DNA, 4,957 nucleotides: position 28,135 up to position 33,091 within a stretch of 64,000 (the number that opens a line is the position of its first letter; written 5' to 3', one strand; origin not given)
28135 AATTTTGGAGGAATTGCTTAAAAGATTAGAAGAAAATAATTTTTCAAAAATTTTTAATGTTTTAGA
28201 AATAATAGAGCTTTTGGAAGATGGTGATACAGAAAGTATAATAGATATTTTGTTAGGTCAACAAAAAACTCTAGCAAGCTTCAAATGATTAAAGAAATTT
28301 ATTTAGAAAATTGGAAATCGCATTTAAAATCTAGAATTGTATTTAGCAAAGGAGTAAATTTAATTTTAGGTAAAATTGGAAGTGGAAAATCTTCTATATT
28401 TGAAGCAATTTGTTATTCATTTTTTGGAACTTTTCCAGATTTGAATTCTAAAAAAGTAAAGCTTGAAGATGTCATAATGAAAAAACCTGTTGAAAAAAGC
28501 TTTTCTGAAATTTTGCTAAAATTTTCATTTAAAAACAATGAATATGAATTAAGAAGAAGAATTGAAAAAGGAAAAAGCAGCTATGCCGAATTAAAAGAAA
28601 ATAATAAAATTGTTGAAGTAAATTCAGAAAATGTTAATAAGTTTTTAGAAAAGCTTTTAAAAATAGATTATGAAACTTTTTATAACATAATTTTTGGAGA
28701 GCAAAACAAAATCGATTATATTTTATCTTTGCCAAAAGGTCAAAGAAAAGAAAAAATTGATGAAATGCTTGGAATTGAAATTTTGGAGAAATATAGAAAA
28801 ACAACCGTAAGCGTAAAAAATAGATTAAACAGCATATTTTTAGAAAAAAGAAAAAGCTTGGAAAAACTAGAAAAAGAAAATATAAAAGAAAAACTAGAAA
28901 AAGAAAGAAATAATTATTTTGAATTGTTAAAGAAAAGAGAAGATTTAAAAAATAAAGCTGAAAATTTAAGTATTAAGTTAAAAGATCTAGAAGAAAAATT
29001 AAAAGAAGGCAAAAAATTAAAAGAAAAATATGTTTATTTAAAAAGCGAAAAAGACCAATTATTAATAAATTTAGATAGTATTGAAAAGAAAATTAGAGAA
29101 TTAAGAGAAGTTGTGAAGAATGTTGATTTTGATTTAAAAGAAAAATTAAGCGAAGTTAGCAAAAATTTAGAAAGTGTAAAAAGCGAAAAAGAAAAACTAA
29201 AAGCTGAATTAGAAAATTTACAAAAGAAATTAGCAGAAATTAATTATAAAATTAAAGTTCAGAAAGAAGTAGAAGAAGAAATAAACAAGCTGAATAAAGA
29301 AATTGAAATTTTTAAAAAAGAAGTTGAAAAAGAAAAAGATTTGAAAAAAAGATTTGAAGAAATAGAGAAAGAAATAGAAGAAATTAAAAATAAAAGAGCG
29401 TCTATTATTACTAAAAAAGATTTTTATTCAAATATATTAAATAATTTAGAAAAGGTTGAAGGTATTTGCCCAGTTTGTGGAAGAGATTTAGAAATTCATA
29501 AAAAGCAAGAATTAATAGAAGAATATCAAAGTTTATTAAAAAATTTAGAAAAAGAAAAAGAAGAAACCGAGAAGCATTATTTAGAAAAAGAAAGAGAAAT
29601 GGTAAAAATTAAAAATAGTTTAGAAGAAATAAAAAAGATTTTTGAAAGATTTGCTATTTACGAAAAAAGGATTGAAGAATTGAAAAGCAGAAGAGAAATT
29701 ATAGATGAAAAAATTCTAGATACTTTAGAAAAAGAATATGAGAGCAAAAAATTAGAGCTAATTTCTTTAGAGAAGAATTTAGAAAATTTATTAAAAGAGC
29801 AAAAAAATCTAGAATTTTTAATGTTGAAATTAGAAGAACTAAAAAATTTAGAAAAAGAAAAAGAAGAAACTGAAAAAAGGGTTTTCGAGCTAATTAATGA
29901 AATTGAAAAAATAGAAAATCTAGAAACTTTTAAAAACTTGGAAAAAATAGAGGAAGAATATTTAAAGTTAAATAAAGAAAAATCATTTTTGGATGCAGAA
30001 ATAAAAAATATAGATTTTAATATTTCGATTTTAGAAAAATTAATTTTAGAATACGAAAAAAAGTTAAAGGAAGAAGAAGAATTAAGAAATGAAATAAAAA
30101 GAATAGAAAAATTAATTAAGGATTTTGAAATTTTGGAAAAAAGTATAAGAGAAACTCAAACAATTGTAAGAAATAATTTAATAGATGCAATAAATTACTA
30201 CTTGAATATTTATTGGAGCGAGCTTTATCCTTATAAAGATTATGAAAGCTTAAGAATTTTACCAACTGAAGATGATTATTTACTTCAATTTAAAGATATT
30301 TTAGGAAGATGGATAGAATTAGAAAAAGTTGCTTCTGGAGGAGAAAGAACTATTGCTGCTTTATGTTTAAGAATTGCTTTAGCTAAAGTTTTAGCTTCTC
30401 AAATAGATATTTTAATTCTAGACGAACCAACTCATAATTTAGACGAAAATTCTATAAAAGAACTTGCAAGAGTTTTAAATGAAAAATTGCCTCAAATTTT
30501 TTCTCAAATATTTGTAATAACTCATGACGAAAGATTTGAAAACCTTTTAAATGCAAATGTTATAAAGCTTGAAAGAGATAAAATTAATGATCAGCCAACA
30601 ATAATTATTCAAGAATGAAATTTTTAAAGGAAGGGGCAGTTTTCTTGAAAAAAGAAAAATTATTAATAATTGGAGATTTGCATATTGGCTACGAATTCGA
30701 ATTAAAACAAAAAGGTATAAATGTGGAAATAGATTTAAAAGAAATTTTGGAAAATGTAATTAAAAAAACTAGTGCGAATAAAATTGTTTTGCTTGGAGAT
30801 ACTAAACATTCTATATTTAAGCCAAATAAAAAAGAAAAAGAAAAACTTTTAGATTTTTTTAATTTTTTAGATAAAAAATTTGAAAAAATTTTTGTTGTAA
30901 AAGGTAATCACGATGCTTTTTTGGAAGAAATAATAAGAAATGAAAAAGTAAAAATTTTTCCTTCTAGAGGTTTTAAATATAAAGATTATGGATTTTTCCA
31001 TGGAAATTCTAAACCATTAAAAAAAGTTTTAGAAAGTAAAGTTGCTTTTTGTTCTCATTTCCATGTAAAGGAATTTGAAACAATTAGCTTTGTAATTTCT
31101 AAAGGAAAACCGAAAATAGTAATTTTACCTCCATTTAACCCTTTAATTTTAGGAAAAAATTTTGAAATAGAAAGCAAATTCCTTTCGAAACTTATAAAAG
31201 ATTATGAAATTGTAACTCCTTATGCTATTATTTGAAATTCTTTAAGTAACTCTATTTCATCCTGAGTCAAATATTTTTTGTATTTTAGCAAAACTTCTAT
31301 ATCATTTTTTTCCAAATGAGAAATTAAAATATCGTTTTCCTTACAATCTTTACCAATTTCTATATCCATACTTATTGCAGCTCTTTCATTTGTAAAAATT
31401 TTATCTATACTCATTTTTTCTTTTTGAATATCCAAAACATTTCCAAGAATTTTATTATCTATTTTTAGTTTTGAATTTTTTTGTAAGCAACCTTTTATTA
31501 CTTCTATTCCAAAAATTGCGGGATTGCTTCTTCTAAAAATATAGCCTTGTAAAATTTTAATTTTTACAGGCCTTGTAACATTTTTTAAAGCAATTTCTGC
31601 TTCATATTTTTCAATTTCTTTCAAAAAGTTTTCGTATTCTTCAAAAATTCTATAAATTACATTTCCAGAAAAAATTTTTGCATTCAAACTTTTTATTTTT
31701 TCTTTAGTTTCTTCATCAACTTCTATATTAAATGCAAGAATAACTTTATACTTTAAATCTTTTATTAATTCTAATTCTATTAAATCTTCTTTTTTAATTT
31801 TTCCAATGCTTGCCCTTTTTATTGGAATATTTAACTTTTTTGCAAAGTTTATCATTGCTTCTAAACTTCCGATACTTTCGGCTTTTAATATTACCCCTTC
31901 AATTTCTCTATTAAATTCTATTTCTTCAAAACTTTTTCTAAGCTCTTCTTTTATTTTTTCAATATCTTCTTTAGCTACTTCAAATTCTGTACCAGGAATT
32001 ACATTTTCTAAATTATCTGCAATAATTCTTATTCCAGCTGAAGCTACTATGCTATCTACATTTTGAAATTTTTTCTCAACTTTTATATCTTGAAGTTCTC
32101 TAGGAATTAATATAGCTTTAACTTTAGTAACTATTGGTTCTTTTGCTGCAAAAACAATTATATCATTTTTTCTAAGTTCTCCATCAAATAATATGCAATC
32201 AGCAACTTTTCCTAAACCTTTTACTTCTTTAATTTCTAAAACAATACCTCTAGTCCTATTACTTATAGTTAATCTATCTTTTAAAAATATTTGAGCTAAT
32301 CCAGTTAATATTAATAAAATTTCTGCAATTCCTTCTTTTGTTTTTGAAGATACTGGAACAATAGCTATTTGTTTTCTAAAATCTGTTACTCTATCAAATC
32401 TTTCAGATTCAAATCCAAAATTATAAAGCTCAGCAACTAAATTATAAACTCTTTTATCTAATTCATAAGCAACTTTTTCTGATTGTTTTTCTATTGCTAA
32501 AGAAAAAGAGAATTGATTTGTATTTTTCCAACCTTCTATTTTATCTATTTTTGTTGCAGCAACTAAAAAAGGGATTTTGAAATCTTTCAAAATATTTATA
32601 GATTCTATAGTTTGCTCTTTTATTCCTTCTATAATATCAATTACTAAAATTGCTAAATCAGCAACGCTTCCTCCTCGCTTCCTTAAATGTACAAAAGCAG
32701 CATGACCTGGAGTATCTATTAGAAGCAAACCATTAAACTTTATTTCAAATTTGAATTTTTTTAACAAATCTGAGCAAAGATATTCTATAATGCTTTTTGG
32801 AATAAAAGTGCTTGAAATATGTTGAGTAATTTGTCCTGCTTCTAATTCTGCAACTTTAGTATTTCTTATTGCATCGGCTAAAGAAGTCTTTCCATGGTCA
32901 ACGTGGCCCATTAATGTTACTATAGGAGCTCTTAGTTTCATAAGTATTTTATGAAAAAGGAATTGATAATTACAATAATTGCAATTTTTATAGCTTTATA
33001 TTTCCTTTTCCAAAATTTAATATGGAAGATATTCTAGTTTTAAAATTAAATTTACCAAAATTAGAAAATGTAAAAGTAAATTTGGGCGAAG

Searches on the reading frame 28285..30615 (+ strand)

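Call 98: search_protein_families(library=pfam, proteins=[window:28285-30615:+], max_evalue=0.00001)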
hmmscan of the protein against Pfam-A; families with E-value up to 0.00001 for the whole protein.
window:28285-30615:+ (777 aa): 3 families
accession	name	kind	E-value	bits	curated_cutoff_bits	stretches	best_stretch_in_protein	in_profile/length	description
PF02463.25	SMC_N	-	7.9e-12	45.5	40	1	1-755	1-205/220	RecF/RecN/SMC N terminal domain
PF04423.19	Rad50_zn_hook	-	1.8e-09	37.7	24.3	1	381-424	8-51/52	Rad50 zinc hook motif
PF13558.12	SbcC_Walker_B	-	1.5e-06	28.8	27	1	681-732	31-89/90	SbcC/RAD50-like, Walker B motif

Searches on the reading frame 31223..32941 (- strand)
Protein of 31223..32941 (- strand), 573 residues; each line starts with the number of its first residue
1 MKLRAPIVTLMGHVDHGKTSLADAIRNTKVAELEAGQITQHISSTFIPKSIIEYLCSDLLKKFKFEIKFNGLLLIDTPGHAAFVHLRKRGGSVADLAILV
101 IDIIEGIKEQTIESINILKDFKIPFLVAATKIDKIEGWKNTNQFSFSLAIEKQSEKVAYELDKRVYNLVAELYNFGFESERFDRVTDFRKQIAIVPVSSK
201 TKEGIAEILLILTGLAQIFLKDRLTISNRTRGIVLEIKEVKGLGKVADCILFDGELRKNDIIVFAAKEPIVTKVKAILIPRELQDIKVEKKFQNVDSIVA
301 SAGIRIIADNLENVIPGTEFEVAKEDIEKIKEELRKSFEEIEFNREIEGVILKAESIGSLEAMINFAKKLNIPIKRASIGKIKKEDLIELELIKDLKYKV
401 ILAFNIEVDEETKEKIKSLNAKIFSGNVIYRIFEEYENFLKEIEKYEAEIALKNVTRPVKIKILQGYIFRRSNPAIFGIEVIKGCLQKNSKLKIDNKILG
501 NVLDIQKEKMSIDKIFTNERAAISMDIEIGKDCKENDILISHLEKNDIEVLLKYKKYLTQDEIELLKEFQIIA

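Call 98: search_protein_families(library=pfam, proteins=[window:31223-32941:-], max_evalue=0.00001)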
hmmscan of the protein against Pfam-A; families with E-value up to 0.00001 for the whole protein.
window:31223-32941:- (573 aa): 4 families
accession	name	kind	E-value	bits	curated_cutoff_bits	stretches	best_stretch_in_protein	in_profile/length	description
PF00009.33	GTP_EFTU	-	4.9e-30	104.9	26.5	1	6-213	4-183/188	Elongation factor Tu GTP binding domain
PF14578.12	GTP_EFTU_D4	-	2e-17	63.3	23.8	1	457-539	1-85/86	Elongation factor Tu domain 4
PF11987.13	IF-2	-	1.2e-14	54.7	27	1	326-437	4-117/117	Translation-initiation factor 2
PF03144.31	GTP_EFTU_D2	-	4e-07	30.8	30.3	0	244-295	1-49/73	Elongation factor Tu domain 2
